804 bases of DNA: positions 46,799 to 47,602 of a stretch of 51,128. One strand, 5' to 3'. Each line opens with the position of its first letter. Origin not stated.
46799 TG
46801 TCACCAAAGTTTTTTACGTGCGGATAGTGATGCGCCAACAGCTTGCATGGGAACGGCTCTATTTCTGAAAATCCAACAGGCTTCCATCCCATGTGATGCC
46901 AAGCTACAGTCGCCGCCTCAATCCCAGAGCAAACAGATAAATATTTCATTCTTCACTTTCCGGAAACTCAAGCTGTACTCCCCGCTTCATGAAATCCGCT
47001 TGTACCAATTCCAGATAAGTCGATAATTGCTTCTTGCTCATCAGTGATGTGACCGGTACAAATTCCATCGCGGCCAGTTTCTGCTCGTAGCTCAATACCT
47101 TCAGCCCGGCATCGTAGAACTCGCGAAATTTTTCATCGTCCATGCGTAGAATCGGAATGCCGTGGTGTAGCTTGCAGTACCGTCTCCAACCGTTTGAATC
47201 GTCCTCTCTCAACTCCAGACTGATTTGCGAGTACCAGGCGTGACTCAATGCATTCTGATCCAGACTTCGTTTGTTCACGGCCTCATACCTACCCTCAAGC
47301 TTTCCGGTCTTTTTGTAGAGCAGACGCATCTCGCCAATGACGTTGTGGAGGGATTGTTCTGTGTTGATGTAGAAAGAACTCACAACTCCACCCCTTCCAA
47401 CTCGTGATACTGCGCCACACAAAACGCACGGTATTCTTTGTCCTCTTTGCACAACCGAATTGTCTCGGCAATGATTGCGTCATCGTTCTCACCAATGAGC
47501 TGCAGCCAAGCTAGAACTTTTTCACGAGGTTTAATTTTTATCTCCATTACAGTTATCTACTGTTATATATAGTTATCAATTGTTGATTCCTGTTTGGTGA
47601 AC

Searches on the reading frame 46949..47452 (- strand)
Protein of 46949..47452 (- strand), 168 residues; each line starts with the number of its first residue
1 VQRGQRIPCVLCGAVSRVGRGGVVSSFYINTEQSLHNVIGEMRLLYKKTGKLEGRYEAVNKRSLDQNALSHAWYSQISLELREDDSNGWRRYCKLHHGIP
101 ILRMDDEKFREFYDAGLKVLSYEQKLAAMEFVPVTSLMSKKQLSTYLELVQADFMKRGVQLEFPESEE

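Call 52: search_protein_families(library=pfam, proteins=[window:46949-47452:-], max_evalue=0.01)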
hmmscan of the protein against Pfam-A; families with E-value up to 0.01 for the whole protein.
window:46949-47452:- (168 aa): 1 family
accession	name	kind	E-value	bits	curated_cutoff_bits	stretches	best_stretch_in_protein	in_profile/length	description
PF05772.17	NinB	-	0.0056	16.9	23.8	0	59-78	37-56/131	NinB protein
